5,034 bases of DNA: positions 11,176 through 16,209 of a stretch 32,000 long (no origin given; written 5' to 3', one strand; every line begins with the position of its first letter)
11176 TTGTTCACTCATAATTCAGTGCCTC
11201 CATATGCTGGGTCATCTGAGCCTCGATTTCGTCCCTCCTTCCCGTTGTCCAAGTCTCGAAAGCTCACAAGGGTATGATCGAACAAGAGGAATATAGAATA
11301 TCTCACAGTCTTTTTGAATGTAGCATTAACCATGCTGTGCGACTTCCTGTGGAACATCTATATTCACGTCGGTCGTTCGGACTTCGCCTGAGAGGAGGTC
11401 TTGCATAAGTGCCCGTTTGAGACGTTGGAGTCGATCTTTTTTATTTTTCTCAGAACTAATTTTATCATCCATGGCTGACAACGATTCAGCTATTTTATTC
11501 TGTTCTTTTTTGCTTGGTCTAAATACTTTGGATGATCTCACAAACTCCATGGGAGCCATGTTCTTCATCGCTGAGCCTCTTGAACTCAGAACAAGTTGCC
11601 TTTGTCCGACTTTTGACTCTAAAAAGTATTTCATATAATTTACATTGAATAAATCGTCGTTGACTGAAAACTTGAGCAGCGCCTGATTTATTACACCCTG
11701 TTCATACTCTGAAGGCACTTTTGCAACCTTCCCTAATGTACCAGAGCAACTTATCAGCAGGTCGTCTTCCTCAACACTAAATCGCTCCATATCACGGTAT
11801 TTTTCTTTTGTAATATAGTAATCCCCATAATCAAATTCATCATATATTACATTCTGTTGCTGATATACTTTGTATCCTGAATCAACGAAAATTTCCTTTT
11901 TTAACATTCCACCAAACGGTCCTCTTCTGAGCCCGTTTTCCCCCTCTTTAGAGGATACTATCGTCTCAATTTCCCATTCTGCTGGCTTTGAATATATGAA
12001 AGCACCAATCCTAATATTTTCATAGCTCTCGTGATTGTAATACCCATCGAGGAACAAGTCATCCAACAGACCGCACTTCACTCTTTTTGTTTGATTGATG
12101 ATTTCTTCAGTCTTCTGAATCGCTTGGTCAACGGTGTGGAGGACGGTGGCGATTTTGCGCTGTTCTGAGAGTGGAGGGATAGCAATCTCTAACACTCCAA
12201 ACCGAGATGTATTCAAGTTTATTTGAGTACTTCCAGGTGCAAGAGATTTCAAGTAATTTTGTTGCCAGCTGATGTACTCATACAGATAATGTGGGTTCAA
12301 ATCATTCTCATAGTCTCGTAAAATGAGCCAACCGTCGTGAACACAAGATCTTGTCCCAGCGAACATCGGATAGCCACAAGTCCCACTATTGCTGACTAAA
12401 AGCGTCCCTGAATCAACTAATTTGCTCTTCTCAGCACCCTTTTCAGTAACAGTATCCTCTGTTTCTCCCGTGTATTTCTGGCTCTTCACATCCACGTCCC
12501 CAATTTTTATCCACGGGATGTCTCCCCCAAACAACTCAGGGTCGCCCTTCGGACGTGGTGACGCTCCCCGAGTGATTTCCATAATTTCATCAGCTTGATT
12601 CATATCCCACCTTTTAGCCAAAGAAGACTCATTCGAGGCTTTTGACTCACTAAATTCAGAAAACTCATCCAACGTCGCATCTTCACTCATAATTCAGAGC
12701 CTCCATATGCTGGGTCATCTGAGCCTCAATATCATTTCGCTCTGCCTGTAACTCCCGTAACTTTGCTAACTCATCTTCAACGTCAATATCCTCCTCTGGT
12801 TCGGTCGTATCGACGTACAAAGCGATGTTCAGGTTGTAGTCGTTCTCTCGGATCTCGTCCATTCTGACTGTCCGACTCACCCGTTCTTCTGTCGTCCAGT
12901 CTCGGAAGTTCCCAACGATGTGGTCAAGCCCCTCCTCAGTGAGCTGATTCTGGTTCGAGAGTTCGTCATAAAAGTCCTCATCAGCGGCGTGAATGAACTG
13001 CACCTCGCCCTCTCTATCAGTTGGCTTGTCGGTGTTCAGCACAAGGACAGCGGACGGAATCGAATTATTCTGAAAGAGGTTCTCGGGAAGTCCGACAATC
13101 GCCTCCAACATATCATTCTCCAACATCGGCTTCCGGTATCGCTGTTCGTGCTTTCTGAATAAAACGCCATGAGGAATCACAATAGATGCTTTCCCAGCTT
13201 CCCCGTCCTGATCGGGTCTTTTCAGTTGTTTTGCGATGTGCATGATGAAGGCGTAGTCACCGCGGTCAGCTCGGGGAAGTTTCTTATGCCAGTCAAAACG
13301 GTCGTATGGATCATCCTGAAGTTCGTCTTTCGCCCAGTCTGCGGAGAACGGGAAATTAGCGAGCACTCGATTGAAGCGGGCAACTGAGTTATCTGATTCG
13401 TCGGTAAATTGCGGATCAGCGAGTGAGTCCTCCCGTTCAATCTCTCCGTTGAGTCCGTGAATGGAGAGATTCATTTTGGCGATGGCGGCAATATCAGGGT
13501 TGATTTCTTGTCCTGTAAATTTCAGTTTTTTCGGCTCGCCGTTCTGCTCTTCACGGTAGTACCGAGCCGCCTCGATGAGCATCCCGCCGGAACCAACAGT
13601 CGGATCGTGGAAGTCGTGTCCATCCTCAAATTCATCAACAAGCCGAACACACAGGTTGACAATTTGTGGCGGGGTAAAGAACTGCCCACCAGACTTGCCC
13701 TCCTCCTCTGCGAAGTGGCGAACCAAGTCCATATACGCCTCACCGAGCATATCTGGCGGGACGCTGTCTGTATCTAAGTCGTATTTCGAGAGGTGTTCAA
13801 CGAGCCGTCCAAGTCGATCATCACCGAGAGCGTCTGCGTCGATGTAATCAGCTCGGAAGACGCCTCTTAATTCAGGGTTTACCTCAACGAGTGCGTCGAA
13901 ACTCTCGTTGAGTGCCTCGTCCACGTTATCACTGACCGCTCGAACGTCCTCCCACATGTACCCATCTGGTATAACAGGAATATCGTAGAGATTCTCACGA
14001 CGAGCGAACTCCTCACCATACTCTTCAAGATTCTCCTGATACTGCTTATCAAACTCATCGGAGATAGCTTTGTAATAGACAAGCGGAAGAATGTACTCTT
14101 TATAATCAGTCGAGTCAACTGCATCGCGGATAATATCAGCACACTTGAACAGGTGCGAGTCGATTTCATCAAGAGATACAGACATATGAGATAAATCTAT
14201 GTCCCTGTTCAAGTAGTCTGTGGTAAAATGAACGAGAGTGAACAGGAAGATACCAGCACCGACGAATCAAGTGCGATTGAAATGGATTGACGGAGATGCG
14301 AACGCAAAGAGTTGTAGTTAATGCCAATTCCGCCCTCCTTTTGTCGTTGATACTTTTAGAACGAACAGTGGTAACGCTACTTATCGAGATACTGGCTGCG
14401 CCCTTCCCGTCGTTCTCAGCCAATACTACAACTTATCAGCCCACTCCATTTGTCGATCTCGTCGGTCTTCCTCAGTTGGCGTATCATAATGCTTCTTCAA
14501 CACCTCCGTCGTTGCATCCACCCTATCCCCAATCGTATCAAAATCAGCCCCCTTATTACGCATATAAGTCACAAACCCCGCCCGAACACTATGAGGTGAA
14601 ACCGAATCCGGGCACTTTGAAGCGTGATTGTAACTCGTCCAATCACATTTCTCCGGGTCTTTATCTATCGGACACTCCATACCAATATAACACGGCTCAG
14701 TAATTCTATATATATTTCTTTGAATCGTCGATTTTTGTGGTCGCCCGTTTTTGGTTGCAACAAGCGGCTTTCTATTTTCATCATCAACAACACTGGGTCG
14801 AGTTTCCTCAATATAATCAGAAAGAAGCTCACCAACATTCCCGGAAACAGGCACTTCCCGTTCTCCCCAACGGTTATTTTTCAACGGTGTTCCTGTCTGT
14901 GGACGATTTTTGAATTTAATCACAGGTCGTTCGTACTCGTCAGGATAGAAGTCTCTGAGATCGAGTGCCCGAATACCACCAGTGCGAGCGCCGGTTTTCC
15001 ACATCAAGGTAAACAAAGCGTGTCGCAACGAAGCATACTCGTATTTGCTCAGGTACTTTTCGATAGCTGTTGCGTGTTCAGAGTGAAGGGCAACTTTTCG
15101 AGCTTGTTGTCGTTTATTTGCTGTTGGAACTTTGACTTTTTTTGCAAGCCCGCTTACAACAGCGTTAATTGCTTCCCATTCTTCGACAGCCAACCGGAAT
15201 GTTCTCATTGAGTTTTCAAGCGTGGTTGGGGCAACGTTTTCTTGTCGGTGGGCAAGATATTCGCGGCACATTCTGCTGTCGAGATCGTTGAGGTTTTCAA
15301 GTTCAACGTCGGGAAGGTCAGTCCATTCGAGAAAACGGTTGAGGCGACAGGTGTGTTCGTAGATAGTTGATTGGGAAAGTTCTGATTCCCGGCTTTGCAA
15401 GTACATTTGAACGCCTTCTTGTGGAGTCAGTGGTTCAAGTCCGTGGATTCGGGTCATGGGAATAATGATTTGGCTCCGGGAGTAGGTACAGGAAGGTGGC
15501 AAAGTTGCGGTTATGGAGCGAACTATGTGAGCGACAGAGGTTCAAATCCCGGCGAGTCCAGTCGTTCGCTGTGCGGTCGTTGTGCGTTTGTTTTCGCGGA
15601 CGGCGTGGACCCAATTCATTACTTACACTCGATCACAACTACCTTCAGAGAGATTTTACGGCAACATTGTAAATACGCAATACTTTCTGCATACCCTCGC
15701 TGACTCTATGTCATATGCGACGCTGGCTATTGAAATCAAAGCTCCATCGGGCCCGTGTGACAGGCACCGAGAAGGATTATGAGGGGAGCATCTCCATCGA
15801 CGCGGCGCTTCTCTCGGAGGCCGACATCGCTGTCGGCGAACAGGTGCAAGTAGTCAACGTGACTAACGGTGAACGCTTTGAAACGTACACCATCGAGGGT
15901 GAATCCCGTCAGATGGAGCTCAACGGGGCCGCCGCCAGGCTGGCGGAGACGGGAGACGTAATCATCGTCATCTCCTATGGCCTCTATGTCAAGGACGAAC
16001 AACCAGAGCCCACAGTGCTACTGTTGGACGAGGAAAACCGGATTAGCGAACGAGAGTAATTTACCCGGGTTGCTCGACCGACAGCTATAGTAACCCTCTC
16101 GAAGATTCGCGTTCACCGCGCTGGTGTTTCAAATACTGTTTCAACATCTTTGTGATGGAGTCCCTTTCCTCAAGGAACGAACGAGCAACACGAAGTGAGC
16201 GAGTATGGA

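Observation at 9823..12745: Two tandem full-length hsdS genes organised as cassettes, each carrying the hsdM-3' and hsdR-5' junctions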

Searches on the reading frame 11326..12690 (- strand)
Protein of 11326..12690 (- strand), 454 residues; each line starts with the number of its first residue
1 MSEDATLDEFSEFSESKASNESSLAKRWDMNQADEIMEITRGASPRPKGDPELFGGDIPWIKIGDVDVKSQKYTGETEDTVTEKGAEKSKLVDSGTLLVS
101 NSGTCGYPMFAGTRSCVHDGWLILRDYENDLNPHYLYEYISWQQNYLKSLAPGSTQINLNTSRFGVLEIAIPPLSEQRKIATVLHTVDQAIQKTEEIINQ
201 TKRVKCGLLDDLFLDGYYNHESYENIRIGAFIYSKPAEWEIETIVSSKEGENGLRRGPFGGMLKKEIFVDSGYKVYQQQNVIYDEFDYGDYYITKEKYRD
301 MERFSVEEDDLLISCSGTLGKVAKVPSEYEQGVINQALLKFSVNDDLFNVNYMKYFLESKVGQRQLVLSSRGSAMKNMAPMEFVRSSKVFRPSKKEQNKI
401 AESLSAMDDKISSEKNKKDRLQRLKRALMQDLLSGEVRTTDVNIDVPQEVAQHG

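Call 5: search_protein_families(library=pfam, proteins=[window:11326-12690:-])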
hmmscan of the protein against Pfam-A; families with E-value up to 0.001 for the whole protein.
window:11326-12690:- (454 aa): 1 family
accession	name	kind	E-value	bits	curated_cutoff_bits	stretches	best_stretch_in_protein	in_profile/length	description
PF01420.25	Methylase_S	-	1.2e-34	120.4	22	2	27-200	3-165/168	Type I restriction modification DNA specificity domain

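Call 9: find_encoding_contigs(protein=window:11326-12690:-, flank=10000, max_places=10)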
Protein window:11326-12690:- (454 aa): 1 contig read that carries it; 1 place shown.
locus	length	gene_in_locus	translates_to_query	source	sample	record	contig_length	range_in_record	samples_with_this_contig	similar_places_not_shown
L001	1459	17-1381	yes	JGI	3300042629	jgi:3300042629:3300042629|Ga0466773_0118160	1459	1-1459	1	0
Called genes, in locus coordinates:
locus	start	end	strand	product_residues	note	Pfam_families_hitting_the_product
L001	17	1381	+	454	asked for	PF01420:Methylase_S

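Call 24: find_homologous_proteins(query=window:11326-12690:-, max_evalue=1e-20)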
Query window:11326-12690:- (454 aa): 3306 proteins with E <= 1e-20 among 8000 candidates; the best 120 are listed.
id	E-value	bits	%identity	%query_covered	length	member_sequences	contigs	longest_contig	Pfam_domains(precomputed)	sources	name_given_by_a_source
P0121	0.0e+0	1022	100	100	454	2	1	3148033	PF01420.26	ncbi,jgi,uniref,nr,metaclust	ncbi:restriction endonuclease subunit S [Haloquadratum walsbyi]|jgi:type I restriction enzyme S subu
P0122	1.0e-184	632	80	84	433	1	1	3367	PF01420.26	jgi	jgi:type I restriction enzyme S subunit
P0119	3.8e-144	499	54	100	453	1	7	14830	PF01420.26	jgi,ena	-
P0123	1.1e-135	471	51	100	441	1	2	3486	PF01420.26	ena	-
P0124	7.6e-134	465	50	100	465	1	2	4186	PF01420.26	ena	-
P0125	1.9e-132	460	49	100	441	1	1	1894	PF01420.26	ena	-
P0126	2.6e-132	460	52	100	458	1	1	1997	PF01420.26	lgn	-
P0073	8.5e-132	458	51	100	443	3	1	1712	PF01420.26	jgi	-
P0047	4.6e-131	456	51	100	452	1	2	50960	PF01420.26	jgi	-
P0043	7.9e-131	455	51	100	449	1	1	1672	PF01420.26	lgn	-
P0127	4.6e-130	452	51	91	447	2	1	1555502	PF01420.26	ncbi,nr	ncbi:restriction endonuclease subunit S [Methanonatronarchaeum sp. AMET-Sl]|nr:restriction endonucle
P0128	2.2e-129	450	58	78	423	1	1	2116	PF01420.26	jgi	-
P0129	2.5e-129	450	54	92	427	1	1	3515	PF01420.26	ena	-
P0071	2.3e-126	440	50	100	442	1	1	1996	PF01420.26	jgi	-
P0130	2.2e-124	434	49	100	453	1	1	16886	PF01420.26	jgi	jgi:type I restriction enzyme S subunit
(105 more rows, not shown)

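Call 25: list_cluster_members(proteins=[window:11326-12690:-, window:9823-11187:-, window:12683-14212:-, window:6852-9830:-, window:14426-15502:-])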
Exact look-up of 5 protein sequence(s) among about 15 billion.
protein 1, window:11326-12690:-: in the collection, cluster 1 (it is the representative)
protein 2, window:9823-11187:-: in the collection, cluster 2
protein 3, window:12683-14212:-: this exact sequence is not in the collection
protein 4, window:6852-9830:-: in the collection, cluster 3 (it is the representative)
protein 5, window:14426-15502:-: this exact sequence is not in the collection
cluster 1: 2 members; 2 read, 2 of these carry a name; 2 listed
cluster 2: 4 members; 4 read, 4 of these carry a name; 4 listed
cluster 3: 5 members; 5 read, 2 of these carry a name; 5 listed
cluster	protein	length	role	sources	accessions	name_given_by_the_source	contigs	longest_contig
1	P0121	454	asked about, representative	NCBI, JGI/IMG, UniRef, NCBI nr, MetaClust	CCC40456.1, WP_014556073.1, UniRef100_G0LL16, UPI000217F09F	restriction endonuclease subunit S [Haloquadratum walsbyi] | type I restriction enzyme S subunit | Type I site-specific deoxyribonuclease subunit RmeS n=1 Tax=Haloquadratum walsbyi (strain ...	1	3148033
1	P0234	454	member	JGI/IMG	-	type I restriction enzyme S subunit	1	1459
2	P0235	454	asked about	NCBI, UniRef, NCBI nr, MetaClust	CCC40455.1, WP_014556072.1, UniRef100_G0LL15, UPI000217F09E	restriction endonuclease subunit S [Haloquadratum walsbyi] | Type I site-specific deoxyribonuclease subunit RmeS n=1 Tax=Haloquadratum walsbyi (strain ... | status=active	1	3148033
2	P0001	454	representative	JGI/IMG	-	type I restriction enzyme S subunit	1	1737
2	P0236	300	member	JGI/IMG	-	type I restriction enzyme S subunit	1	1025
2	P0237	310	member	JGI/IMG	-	type I restriction enzyme S subunit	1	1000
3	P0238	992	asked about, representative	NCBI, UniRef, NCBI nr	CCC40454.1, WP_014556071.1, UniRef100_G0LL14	type I restriction endonuclease subunit R [Haloquadratum walsbyi] | type I site-specific deoxyribonuclease n=1 Tax=Haloquadratum walsbyi (strain DSM 16854 / ...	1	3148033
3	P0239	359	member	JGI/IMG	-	type I restriction enzyme R subunit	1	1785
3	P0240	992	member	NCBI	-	-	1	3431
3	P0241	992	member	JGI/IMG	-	-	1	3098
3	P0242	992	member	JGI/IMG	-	-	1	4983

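Call 27: find_encoding_contigs(protein=P0121, flank=10000, max_places=10)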
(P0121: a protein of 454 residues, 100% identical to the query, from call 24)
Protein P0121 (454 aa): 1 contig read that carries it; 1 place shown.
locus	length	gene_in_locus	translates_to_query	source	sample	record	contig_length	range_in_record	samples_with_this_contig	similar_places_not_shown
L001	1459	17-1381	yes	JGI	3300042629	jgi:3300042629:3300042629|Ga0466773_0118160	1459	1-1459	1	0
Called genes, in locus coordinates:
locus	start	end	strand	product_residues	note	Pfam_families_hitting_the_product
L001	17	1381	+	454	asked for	PF01420:Methylase_S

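Call 39: find_encoding_contigs(protein=P0242, flank=10000, max_places=6)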
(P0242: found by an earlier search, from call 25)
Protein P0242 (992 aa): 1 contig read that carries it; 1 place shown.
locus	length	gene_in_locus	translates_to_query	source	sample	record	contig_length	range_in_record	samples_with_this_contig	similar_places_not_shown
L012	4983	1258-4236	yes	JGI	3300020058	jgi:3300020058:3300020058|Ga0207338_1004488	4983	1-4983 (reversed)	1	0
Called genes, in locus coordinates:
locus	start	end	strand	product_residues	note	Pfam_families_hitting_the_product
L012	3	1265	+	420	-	?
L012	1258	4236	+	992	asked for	PF04313:HSDR_N, PF00270:DEAD, PF04851:ResIII, PF18766:SWI2_SNF2, PF22679:T1R_D3-like, PF11867:T1RH-like_C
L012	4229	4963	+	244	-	PF01863:YgjP-like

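Call 40: find_encoding_contigs(protein=P0122, flank=10000, max_places=6)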
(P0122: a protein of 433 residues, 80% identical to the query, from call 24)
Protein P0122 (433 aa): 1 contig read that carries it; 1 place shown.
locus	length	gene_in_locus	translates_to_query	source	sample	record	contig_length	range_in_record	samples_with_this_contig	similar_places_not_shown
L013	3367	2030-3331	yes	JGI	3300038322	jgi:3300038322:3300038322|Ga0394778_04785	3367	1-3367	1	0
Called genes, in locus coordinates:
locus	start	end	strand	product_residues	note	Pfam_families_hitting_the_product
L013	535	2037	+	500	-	PF12161:HsdM_N, PF02384:N6_Mtase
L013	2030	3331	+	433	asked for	PF01420:Methylase_S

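Call 58: search_protein_families(library=ncbifam, proteins=[window:11326-12690:-], max_evalue=0.001)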
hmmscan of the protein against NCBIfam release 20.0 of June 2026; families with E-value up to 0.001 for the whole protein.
window:11326-12690:- (454 aa): 2 families
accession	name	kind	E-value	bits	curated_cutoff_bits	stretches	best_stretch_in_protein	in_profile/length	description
NF007278.0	PRK09737.1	equivalog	1e-20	74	662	2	270-438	38-205/461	type I restriction-modification system specificity subunit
NF047740.1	antiphage_MADS5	equivalog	2e-20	73.1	400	1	227-412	252-443/461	methylation-associated defense system restriction endonuclease subunit S MAD5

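Call 62: find_encoding_contigs(protein=P0240, flank=10000, max_places=6)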
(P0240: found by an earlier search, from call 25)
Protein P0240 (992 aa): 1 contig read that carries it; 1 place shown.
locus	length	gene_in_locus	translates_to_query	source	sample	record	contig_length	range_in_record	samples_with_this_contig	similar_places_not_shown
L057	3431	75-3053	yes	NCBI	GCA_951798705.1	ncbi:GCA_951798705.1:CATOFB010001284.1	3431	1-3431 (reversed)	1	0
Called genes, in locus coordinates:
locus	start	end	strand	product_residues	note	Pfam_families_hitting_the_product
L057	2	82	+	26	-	?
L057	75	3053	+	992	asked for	PF04313:HSDR_N, PF00270:DEAD, PF04851:ResIII, PF18766:SWI2_SNF2, PF22679:T1R_D3-like, PF11867:T1RH-like_C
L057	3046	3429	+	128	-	?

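Call 63: find_encoding_contigs(protein=P0241, flank=10000, max_places=6)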
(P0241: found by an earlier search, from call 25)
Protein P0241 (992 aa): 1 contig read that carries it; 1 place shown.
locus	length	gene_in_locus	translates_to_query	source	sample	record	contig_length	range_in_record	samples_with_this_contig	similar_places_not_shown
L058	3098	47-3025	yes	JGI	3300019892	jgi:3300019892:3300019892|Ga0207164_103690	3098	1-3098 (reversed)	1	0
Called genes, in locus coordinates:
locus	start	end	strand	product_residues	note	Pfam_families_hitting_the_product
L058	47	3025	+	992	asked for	PF04313:HSDR_N, PF00270:DEAD, PF04851:ResIII, PF18766:SWI2_SNF2, PF22679:T1R_D3-like, PF11867:T1RH-like_C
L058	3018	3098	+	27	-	?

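Call 78: search_protein_families(library=padloc, proteins=[window:11326-12690:-], max_evalue=0.00001)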
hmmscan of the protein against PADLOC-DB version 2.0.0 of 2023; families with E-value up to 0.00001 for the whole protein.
window:11326-12690:- (454 aa): 123 families (the best 25 are shown)
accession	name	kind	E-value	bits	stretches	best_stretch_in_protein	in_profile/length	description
PDLC03108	Specificity_I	-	5.2e-89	297.6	1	3-454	4-452/452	Type I specificity subunit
PDLC03087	Specificity_I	-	1.1e-56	190.5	2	236-444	12-217/418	Type I specificity subunit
PDLC03099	Specificity_I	-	1.2e-53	180.8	2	123-449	81-402/405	Type I specificity subunit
PDLC03098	Specificity_I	-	1.2e-50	171.2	1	27-439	28-438/443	Type I specificity subunit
PDLC03068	Specificity_I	-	5.6e-49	165.4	2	27-197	3-175/403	Type I specificity subunit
PDLC03178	Specificity_I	-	1.6e-45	154.2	2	278-436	49-203/411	Type I specificity subunit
PDLC03086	Specificity_I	-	1.8e-45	153.7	2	251-430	16-196/458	Type I specificity subunit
PDLC03089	Specificity_I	-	1.6e-44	150.8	2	257-428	22-189/446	Type I specificity subunit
PDLC04137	mad5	-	5.7e-44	148.9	2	262-449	19-201/392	mads_5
PDLC03154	Specificity_I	-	8.4e-44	148.7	3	265-411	23-167/406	Type I specificity subunit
PDLC03100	Specificity_I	-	2.6e-43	147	2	168-435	145-390/392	Type I specificity subunit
PDLC03165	Specificity_I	-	1.8e-42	144.3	2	238-432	226-409/411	Type I specificity subunit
PDLC03090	Specificity_I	-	5.1e-42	142.6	2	11-203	5-195/434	Type I specificity subunit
PDLC03101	Specificity_I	-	5.7e-42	142.7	1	25-438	3-405/411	Type I specificity subunit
PDLC03134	Specificity_I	-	6e-41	138.6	2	156-445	137-414/428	Type I specificity subunit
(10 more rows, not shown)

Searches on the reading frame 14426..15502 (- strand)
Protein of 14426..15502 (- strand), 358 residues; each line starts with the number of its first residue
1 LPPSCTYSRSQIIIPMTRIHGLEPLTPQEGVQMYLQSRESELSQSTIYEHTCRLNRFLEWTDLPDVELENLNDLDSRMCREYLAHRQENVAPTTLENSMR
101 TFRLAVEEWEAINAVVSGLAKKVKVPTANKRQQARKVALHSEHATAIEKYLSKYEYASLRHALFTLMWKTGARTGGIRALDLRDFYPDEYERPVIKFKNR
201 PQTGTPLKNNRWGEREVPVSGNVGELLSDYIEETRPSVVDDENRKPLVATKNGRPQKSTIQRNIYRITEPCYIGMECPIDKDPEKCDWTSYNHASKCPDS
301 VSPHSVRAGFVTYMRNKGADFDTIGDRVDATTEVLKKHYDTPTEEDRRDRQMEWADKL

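Call 5: search_protein_families(library=pfam, proteins=[window:14426-15502:-])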
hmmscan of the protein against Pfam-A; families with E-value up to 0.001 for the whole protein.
window:14426-15502:- (358 aa): 2 families
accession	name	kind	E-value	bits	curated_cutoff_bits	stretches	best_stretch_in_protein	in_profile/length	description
PF00589.27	Phage_integrase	-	1.3e-07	32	27.1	1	161-325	25-151/172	Phage integrase family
PF02899.23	Phage_int_SAM_1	-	1.1e-05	26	22.3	1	38-98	10-68/83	Phage integrase, N-terminal SAM-like domain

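Call 58: search_protein_families(library=ncbifam, proteins=[window:14426-15502:-], max_evalue=0.001)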
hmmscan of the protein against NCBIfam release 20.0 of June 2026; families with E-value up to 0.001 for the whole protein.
window:14426-15502:- (358 aa): 5 families
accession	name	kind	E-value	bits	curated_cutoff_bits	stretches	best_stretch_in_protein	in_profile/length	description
TIGR02224.1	recomb_XerC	equivalog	5.1e-14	52.3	335.15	1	38-266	9-225/295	tyrosine recombinase XerC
NF040815.2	recomb_XerA_Arch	equivalog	2.6e-10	40.3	220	1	40-324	10-236/263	site-specific tyrosine recombinase/integron integrase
TIGR02225.1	recomb_XerD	equivalog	2.8e-09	36.7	329.6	1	38-254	9-209/290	site-specific tyrosine recombinase XerD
NF001399.0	PRK00283.1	subfamily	1.8e-08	34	279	1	37-253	17-216/300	tyrosine recombinase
NF002331.0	PRK01287.1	subfamily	1.7e-06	27.2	371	1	31-260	30-253/365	site-specific tyrosine recombinase XerC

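Call 78: search_protein_families(library=padloc, proteins=[window:14426-15502:-], max_evalue=0.00001)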
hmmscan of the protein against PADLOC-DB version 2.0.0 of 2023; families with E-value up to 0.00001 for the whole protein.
window:14426-15502:- (358 aa): 0 families

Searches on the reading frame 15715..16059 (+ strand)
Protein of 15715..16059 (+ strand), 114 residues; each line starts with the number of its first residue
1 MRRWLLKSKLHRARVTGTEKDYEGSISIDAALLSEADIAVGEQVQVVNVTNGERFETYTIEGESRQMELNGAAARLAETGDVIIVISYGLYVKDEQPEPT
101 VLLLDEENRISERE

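Call 57: search_protein_families(library=pfam, proteins=[window:15715-16059:+], max_evalue=0.001)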
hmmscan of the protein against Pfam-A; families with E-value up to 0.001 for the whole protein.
window:15715-16059:+ (114 aa): 1 family
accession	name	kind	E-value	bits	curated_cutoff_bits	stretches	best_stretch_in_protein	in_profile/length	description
PF02261.22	Asp_decarbox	-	8.7e-41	138.9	25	1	1-110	1-114/115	Aspartate decarboxylase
